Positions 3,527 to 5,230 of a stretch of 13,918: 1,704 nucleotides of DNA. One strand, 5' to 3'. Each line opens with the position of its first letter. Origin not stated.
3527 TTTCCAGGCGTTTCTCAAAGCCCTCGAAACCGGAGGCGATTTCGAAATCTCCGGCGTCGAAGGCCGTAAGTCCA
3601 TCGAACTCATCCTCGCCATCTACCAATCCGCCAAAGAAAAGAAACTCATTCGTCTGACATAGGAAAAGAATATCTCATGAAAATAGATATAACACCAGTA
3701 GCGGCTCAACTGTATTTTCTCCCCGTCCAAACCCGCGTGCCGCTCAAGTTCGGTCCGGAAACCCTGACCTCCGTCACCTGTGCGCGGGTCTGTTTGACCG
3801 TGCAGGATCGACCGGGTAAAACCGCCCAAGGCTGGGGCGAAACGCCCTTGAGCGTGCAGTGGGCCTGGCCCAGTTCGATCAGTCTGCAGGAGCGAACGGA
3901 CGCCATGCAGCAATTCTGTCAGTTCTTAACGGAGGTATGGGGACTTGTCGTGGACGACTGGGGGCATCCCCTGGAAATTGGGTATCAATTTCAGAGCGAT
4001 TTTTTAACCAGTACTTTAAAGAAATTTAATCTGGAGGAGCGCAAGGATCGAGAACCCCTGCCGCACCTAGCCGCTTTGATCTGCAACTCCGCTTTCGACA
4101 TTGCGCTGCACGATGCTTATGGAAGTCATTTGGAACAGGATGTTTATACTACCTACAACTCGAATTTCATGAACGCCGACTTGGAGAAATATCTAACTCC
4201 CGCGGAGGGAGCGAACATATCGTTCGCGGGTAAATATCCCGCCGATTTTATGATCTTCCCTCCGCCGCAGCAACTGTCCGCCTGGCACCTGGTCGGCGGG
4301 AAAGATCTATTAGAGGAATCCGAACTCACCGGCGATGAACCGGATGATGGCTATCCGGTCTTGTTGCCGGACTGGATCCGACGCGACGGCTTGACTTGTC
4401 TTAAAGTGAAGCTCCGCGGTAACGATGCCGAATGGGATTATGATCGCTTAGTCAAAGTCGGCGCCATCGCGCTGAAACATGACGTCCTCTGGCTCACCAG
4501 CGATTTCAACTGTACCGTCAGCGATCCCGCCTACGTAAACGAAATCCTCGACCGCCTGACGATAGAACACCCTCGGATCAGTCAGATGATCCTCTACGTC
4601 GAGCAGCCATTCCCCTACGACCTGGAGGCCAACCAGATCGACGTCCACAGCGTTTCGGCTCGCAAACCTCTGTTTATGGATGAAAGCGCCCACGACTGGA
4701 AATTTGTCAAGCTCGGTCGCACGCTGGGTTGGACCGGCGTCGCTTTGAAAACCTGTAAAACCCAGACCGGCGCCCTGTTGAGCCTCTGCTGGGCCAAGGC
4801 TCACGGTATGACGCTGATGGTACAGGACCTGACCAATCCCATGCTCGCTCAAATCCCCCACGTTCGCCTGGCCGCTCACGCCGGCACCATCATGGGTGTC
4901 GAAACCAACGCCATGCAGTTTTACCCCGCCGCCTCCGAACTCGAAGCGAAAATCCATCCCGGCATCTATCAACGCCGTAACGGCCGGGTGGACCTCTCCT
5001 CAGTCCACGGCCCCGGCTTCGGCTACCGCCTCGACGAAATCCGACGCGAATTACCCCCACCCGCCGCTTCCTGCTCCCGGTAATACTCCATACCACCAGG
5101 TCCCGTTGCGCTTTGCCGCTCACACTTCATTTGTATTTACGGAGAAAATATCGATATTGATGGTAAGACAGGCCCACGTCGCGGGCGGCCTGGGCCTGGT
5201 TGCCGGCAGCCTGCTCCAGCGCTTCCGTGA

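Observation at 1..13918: Locus organisation matches the oxidative '3-keto-glycoside' route of glycoside breakdown, but with non-canonical accessory enzymes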

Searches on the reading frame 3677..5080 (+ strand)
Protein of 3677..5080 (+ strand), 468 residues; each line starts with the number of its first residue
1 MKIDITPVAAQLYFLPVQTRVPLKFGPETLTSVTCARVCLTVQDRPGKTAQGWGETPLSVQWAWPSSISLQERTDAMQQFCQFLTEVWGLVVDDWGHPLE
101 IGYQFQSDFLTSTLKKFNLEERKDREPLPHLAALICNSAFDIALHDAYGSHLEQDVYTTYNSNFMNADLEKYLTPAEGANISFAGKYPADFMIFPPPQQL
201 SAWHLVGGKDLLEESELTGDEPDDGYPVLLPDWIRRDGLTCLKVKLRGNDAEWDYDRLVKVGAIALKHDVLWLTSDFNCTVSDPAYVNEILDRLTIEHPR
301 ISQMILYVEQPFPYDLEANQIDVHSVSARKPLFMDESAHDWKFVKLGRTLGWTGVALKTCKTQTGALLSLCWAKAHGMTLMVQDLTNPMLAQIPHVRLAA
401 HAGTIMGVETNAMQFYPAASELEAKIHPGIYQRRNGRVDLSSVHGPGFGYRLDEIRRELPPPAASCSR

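Call 6: search_protein_families(library=pfam, proteins=[window:3677-5080:+], max_evalue=0.01)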
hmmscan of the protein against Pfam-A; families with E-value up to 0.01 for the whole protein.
window:3677-5080:+ (468 aa): 1 family
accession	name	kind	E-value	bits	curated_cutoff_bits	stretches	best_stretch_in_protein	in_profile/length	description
PF13378.12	MR_MLE_C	-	1.4e-10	41.7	29.4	1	233-454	9-217/219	Enolase C-terminal domain-like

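Call 8: search_protein_families(library=ncbifam, proteins=[window:3677-5080:+], max_evalue=0.01)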
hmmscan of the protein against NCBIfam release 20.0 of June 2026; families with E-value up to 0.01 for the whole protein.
window:3677-5080:+ (468 aa): 2 families
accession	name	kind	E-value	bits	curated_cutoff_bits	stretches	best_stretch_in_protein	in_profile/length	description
NF047905.1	SucbenSynMenCBdel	equivalog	0.00028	20.2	500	1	232-319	116-193/327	o-succinylbenzoate synthase MenC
NF042940.1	racemase_DgcA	equivalog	0.0014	17.9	400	1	241-403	142-289/323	N-acetyl-D-Glu racemase DgcA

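Call 10: search_solved_structures(query=window:3677-5080:+, max_evalue=1)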
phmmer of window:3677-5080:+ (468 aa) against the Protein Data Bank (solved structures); distinct sequences matched with E-value up to 1: 2.
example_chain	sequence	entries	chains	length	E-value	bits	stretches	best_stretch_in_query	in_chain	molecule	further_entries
3bbl_A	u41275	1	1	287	0.35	12.7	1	277-325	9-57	Regulatory protein of LacI family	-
8phe_C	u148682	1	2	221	0.36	12.7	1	350-404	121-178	Evolutionarily conserved signaling intermediate in Toll pathway, mitochondrial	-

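Call 11: find_encoding_contigs(protein=window:3677-5080:+, flank=10000, max_places=6)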
Protein window:3677-5080:+ (468 aa): no gene with exactly this product is on record in the collection.

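Call 12: find_homologous_proteins(query=window:3677-5080:+)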
Query window:3677-5080:+ (468 aa): 8000 proteins with E <= 0.001 among 8000 candidates; the best 120 are listed.
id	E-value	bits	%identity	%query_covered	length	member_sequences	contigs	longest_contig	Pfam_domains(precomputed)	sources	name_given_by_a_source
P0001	1.6e-294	995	88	100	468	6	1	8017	PF13378.13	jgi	-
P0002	1.4e-291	985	88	100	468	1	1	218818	PF13378.13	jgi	jgi:L-alanine-DL-glutamate epimerase-like enolase superfamily enzyme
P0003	1.4e-246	837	75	99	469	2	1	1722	PF13378.13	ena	-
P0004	5.0e-246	835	75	99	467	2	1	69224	PF13378.13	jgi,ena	-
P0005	1.7e-244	830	75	99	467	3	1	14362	PF13378.13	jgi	jgi:L-alanine-DL-glutamate epimerase-like enolase superfamily enzyme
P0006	2.7e-244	829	74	99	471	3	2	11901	PF13378.13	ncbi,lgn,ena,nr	ncbi:MAG TPA: enolase C-terminal domain-like protein [Sedimentisphaerales bacterium]|nr:enolase C-te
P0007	2.8e-244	829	75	100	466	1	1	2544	PF13378.13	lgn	-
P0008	6.4e-244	828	75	100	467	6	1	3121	PF13378.13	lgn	-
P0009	1.3e-243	827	75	100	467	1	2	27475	PF13378.13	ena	-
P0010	1.7e-243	827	75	99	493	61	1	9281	PF13378.13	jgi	-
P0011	4.5e-243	825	75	99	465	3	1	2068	PF13378.13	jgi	jgi:L-alanine-DL-glutamate epimerase-like enolase superfamily enzyme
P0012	7.4e-243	825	74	100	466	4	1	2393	PF13378.13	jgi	jgi:L-alanine-DL-glutamate epimerase-like enolase superfamily enzyme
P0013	8.1e-243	824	74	100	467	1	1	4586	PF13378.13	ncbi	-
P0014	8.8e-243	824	74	99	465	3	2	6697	PF13378.13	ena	-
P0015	1.3e-242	824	74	100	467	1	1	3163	PF13378.13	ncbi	-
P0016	1.7e-242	823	75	98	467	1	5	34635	PF13378.13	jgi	jgi:L-alanine-DL-glutamate epimerase-like enolase superfamily enzyme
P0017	2.7e-242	823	74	99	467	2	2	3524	PF13378.13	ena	-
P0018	2.8e-242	823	75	99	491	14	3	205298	PF13378.13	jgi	-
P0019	3.1e-242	823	74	100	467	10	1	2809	PF13378.13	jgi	-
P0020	3.7e-242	822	75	99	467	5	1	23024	PF13378.13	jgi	-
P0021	1.7e-241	820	74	99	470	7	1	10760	PF13378.13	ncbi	-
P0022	2.1e-241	820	74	100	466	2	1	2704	PF13378.13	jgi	-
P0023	2.4e-241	820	74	100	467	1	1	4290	PF13378.13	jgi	jgi:L-alanine-DL-glutamate epimerase-like enolase superfamily enzyme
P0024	2.7e-241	819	74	100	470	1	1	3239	PF13378.13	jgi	-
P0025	2.7e-241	819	74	99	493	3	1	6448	PF13378.13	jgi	jgi:L-alanine-DL-glutamate epimerase-like enolase superfamily enzyme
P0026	3.2e-241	819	74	99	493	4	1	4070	PF13378.13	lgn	-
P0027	3.9e-241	819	74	100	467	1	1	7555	PF13378.13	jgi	-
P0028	3.9e-241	819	75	99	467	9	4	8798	PF13378.13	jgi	jgi:L-alanine-DL-glutamate epimerase-like enolase superfamily enzyme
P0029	5.1e-241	819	74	100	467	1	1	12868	PF13378.13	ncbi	-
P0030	7.3e-241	818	74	100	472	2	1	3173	PF13378.13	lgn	-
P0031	7.3e-241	818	73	99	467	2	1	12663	PF13378.13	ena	-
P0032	7.8e-241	818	75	99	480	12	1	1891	PF13378.13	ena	-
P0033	8.6e-241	818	74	100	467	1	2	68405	PF13378.13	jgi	jgi:L-alanine-DL-glutamate epimerase-like enolase superfamily enzyme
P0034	8.9e-241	818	73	100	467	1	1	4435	PF13378.13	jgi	jgi:L-alanine-DL-glutamate epimerase-like enolase superfamily enzyme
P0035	1.0e-240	818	74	99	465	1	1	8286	PF13378.13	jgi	jgi:L-alanine-DL-glutamate epimerase-like enolase superfamily enzyme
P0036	1.0e-240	818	74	100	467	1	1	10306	PF13378.13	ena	-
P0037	1.5e-240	817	73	100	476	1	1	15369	PF13378.13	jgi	jgi:L-alanine-DL-glutamate epimerase-like enolase superfamily enzyme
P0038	2.1e-240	817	74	99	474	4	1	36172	PF13378.13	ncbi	-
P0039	2.2e-240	816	74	100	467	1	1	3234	PF13378.13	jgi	jgi:L-alanine-DL-glutamate epimerase-like enolase superfamily enzyme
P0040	2.5e-240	816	74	100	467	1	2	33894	PF13378.13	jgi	jgi:L-alanine-DL-glutamate epimerase-like enolase superfamily enzyme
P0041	2.9e-240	816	74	99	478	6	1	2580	PF13378.13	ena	-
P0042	3.1e-240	816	74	100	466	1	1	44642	PF13378.13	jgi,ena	jgi:L-alanine-DL-glutamate epimerase-like enolase superfamily enzyme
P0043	3.1e-240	816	74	99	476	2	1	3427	PF13378.13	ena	-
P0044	3.7e-240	816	73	99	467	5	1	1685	PF13378.13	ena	-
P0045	4.2e-240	816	73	99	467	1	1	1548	PF13378.13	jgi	jgi:L-alanine-DL-glutamate epimerase-like enolase superfamily enzyme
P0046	4.5e-240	815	74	100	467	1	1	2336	PF13378.13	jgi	-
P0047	4.6e-240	815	75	99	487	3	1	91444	PF13378.13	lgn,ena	-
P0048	4.8e-240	815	74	100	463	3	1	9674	PF13378.13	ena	-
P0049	6.3e-240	815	73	100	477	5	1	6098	PF13378.13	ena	-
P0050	6.3e-240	815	75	99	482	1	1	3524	PF13378.13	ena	-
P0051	6.4e-240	815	73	99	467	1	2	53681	PF13378.13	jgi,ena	-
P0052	7.3e-240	815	74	100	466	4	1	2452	PF13378.13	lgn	-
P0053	7.6e-240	815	74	100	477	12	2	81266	PF13378.13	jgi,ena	-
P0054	8.9e-240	814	73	99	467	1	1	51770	PF13378.13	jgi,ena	-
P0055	9.3e-240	814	74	100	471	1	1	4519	PF13378.13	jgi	-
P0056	1.1e-239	814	74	100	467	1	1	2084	PF13378.13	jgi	jgi:L-alanine-DL-glutamate epimerase-like enolase superfamily enzyme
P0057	1.2e-239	814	75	97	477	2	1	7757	PF13378.13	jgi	jgi:L-alanine-DL-glutamate epimerase-like enolase superfamily enzyme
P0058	1.2e-239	814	73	100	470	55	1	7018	PF13378.13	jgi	-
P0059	1.4e-239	814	73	99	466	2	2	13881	PF13378.13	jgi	jgi:L-alanine-DL-glutamate epimerase-like enolase superfamily enzyme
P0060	1.5e-239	814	74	100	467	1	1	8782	PF13378.13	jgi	-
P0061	1.9e-239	813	73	99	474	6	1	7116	PF13378.13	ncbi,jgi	ncbi:MAG: enolase C-terminal domain-like protein [Planctomycetota bacterium]|jgi:L-alanine-DL-glutam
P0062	2.7e-239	813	76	99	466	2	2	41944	PF13378.13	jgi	jgi:L-alanine-DL-glutamate epimerase-like enolase superfamily enzyme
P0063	2.9e-239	813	73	100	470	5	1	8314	PF13378.13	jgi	jgi:L-alanine-DL-glutamate epimerase-like enolase superfamily enzyme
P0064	2.9e-239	813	73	99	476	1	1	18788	PF13378.13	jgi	jgi:L-alanine-DL-glutamate epimerase-like enolase superfamily enzyme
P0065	3.1e-239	813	73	99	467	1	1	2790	PF13378.13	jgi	jgi:L-alanine-DL-glutamate epimerase-like enolase superfamily enzyme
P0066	4.6e-239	812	75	99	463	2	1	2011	PF13378.13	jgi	-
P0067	4.6e-239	812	75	100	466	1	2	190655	PF13378.13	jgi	jgi:L-alanine-DL-glutamate epimerase-like enolase superfamily enzyme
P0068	6.7e-239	812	73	99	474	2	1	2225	PF13378.13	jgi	-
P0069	7.3e-239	811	72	99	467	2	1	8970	PF13378.13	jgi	-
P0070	7.3e-239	811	74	100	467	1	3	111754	PF13378.13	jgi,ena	-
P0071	8.6e-239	811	73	100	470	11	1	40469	PF13378.13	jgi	-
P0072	9.2e-239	811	74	100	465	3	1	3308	PF13378.13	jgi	jgi:L-alanine-DL-glutamate epimerase-like enolase superfamily enzyme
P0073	9.5e-239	811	74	100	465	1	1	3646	PF13378.13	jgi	jgi:L-alanine-DL-glutamate epimerase-like enolase superfamily enzyme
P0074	9.6e-239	811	74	100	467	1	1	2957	PF13378.13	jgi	jgi:L-alanine-DL-glutamate epimerase-like enolase superfamily enzyme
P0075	1.0e-238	811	74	100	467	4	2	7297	PF13378.13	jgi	jgi:L-alanine-DL-glutamate epimerase-like enolase superfamily enzyme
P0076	1.2e-238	811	72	100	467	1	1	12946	PF13378.13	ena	-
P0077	1.3e-238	811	75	99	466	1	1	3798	PF13378.13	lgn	-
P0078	1.4e-238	811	74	100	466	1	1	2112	PF13378.13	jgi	jgi:L-alanine-DL-glutamate epimerase-like enolase superfamily enzyme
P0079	1.8e-238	810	73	100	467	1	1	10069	PF13378.13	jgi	jgi:L-alanine-DL-glutamate epimerase-like enolase superfamily enzyme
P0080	1.8e-238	810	74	100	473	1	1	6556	PF13378.13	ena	-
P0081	1.8e-238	810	73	99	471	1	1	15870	PF13378.13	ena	-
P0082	1.9e-238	810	74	99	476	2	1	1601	PF13378.13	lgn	-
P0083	2.0e-238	810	74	100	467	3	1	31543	PF13378.13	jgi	-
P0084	2.4e-238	810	75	99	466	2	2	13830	PF13378.13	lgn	-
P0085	3.6e-238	809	73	99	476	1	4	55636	PF13378.13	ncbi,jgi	ncbi:MAG: enolase C-terminal domain-like protein [Planctomycetota bacterium]|jgi:L-alanine-DL-glutam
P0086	4.0e-238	809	73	100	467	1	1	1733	PF13378.13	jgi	jgi:L-alanine-DL-glutamate epimerase-like enolase superfamily enzyme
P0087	4.6e-238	809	75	99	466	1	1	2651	PF13378.13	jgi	jgi:L-alanine-DL-glutamate epimerase-like enolase superfamily enzyme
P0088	4.7e-238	809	73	100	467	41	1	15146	PF13378.13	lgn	-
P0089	4.8e-238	809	74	98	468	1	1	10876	PF13378.13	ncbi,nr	ncbi:MAG: hypothetical protein JXN61_14700 [Sedimentisphaerales bacterium]|nr:hypothetical protein [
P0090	5.7e-238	808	73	100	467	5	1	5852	PF13378.13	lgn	-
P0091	7.1e-238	808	74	99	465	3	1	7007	PF13378.13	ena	-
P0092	9.1e-238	808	74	100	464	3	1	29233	PF13378.13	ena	-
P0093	1.0e-237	808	74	99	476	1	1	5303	PF13378.13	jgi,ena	-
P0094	1.2e-237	807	73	99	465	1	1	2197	PF13378.13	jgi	jgi:L-alanine-DL-glutamate epimerase-like enolase superfamily enzyme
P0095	1.2e-237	807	74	100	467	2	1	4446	PF13378.13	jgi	-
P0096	1.3e-237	807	72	100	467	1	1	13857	PF13378.13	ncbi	-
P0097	1.3e-237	807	72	100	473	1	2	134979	PF13378.13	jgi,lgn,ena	-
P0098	1.3e-237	807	73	100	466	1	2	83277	PF13378.13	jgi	jgi:L-alanine-DL-glutamate epimerase-like enolase superfamily enzyme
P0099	1.4e-237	807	73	99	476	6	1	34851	PF13378.13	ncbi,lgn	-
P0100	1.4e-237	807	73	99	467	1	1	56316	PF13378.13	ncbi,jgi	-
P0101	1.5e-237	807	73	99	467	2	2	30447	PF13378.13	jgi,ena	jgi:hypothetical protein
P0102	1.7e-237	807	74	99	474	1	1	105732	PF13378.13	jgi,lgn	-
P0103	1.8e-237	807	72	100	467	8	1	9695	PF13378.13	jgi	jgi:L-alanine-DL-glutamate epimerase-like enolase superfamily enzyme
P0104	1.9e-237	807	73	100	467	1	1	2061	PF13378.13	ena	-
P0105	2.0e-237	807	72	100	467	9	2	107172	PF13378.13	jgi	jgi:L-alanine-DL-glutamate epimerase-like enolase superfamily enzyme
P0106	2.1e-237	807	73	99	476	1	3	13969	PF13378.13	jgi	-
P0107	2.2e-237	807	73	100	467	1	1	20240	PF13378.13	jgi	jgi:L-alanine-DL-glutamate epimerase-like enolase superfamily enzyme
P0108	2.3e-237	806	72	99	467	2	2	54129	PF13378.13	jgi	jgi:L-alanine-DL-glutamate epimerase-like enolase superfamily enzyme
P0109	2.3e-237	806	73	98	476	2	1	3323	PF13378.13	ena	-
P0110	2.5e-237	806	72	99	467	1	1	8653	PF13378.13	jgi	jgi:L-alanine-DL-glutamate epimerase-like enolase superfamily enzyme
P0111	2.7e-237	806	72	100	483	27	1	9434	PF13378.13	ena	-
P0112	2.8e-237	806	74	98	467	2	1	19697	PF13378.13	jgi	jgi:L-alanine-DL-glutamate epimerase-like enolase superfamily enzyme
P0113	3.4e-237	806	74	98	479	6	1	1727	PF13378.13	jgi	jgi:L-alanine-DL-glutamate epimerase-like enolase superfamily enzyme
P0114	3.8e-237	806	72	99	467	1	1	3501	PF13378.13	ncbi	ncbi:MAG: enolase C-terminal domain-like protein [Planctomycetota bacterium]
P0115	3.9e-237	806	74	100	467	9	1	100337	PF13378.13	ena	-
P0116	4.3e-237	806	73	99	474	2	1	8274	PF13378.13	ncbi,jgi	ncbi:MAG: enolase C-terminal domain-like protein [Planctomycetota bacterium]|jgi:L-alanine-DL-glutam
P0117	4.4e-237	806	73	100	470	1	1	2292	PF13378.13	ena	-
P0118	4.6e-237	806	73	99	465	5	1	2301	PF13378.13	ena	-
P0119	4.8e-237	805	73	100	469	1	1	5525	PF13378.13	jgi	-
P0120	5.1e-237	805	73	99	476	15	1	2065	PF13378.13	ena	-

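Call 13: find_encoding_contigs(protein=P0002, flank=10000, max_places=3)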
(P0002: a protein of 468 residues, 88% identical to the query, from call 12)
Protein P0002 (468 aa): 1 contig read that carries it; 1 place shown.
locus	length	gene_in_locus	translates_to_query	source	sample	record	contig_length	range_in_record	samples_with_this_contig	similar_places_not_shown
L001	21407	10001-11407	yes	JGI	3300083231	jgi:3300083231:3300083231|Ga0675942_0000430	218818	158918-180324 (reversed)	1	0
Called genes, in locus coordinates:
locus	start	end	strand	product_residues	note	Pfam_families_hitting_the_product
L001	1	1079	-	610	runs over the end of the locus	PF00654:Voltage_CLC, PF00571:CBS (weak)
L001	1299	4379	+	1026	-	PF03648:Glyco_hydro_67N (faint), PF11721:Malectin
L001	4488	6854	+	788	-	PF02018:CBM_4_9, PF18952:DUF5696 (faint), PF11308:Glyco_hydro_129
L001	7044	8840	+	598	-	PF01566:Nramp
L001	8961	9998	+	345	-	PF01408:GFO_IDH_MocA, PF22725:GFO_IDH_MocA_C3, PF02894:GFO_IDH_MocA_C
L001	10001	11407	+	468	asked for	PF13378:MR_MLE_C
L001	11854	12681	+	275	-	PF07581:Glug (faint)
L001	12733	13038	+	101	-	-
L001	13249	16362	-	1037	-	-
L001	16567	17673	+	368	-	PF00365:PFK, PF01513:NAD_kinase (weak)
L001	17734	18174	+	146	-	PF01541:GIY-YIG (weak)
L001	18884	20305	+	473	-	PF11638:DnaA_N, PF00308:Bac_DnaA, PF00004:AAA (weak), PF01695:IstB_IS21 (weak), PF08299:Bac_DnaA_C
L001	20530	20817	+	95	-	-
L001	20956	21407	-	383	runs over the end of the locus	PF01408:GFO_IDH_MocA, PF02894:GFO_IDH_MocA_C, PF22725:GFO_IDH_MocA_C3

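Call 15: find_encoding_contigs(protein=P0067, flank=10000, max_places=2)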
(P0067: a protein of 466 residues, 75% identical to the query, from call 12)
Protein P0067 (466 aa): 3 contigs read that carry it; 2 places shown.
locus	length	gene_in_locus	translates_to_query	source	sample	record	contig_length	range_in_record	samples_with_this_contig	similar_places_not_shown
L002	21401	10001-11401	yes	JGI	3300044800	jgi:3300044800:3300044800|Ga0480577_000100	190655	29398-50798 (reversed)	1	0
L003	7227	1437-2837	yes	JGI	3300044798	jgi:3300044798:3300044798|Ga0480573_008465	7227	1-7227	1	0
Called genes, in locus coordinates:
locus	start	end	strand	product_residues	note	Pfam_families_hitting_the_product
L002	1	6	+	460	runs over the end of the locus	PF06439:3keto-disac_hyd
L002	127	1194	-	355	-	PF01321:Creatinase_N, PF00557:Peptidase_M24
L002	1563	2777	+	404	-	PF01694:Rhomboid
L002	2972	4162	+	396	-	PF08239:SH3_3 (faint)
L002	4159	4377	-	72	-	-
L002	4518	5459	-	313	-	PF01261:AP_endonuc_2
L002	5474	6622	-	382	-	PF01408:GFO_IDH_MocA, PF02894:GFO_IDH_MocA_C, PF22725:GFO_IDH_MocA_C3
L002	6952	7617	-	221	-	-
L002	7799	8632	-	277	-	PF01582:TIR, PF13676:TIR_2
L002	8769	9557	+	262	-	-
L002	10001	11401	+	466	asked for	PF13378:MR_MLE_C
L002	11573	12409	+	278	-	PF01261:AP_endonuc_2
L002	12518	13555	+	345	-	PF01408:GFO_IDH_MocA, PF22725:GFO_IDH_MocA_C3, PF02894:GFO_IDH_MocA_C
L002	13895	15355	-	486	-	-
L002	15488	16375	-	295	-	PF01261:AP_endonuc_2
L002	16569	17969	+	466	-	PF10518:TAT_signal (weak), PF01408:GFO_IDH_MocA, PF22725:GFO_IDH_MocA_C3 (faint), PF19051:GFO_IDH_MocA_C2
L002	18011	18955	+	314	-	PF06283:ThuA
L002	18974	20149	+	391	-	PF01408:GFO_IDH_MocA, PF22725:GFO_IDH_MocA_C3 (faint)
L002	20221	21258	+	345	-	PF01208:URO-D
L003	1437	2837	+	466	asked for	PF13378:MR_MLE_C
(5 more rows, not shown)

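Call 16: find_encoding_contigs(protein=P0097, flank=10000, max_places=2)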
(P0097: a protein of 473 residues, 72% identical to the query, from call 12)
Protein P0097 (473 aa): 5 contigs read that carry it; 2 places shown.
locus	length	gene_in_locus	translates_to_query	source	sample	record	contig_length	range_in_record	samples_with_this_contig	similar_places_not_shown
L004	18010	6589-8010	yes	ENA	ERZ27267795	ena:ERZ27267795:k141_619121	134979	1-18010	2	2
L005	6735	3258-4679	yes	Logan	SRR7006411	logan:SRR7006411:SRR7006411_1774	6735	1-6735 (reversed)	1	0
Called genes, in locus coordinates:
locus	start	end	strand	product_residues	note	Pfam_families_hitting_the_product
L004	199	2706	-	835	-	PF07581:Glug (faint)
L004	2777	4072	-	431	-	PF01408:GFO_IDH_MocA, PF22725:GFO_IDH_MocA_C3 (weak)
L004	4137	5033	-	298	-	PF01261:AP_endonuc_2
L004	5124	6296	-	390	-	PF01408:GFO_IDH_MocA, PF22725:GFO_IDH_MocA_C3, PF02894:GFO_IDH_MocA_C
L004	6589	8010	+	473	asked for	PF13378:MR_MLE_C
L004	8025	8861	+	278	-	PF01261:AP_endonuc_2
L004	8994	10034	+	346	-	PF01408:GFO_IDH_MocA, PF22725:GFO_IDH_MocA_C3, PF02894:GFO_IDH_MocA_C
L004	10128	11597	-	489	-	-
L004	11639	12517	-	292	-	PF01261:AP_endonuc_2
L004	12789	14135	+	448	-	PF01408:GFO_IDH_MocA, PF19051:GFO_IDH_MocA_C2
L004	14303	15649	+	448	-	PF01408:GFO_IDH_MocA, PF19051:GFO_IDH_MocA_C2, PF22725:GFO_IDH_MocA_C3 (faint)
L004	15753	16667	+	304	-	PF14100:DUF6807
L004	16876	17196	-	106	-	-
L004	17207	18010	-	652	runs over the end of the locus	PF12708:Pect-lyase_RHGA_epim (weak), PF13229:Beta_helix (faint)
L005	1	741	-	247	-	?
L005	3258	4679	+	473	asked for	PF13378:MR_MLE_C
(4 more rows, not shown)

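Call 38: predict_structure(alignment_id=A1)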
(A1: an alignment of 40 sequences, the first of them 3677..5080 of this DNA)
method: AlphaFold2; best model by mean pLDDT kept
length: 468 residues; sequences in the alignment: 40
mean_pLDDT: 71.2   pTM: 0.79
mean pLDDT of the five models: 71.2, 70.6, 70.1, 66.0, 65.2
residues with pLDDT >= 90: 104; 70-90: 178; 50-70: 87; < 50: 99
segments of 3 or more residues with pLDDT < 50: 20-29, 207-227, 311-343, 383-391, 410-423, 426-432
pLDDT, mean of each block of 10 residues (from residue 1): 87 77 41 81 94 79 65 89 94 90 89 93 86 86 92 91 94 82 94 83 53 33 47 73 74 84 86 67 72 84 67 46 43 34 51 52 79 74 43 66 60 39 48 61 67 64 95
secondary structure, 60 per line:
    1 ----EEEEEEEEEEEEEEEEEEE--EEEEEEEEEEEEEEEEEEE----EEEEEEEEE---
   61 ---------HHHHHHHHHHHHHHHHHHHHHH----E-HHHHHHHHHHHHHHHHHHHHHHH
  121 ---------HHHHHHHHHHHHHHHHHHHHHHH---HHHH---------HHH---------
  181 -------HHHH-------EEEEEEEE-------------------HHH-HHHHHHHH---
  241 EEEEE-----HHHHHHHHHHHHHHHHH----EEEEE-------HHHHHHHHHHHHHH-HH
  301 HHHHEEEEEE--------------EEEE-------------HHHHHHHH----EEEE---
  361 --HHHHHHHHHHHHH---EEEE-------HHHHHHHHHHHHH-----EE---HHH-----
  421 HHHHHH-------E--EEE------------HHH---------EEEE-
elements in order: E5-23 E26-44 E49-57 H70-91 H98-120 H130-152 H156-159 H188-191 E199-206 H230-237 E241-245 H251-267 E272-276 H284-297 H299-304 E305-310 E325-328 H342-349 E354-357 H363-375 E379-382 H390-402 H421-426 E437-439 E464-467
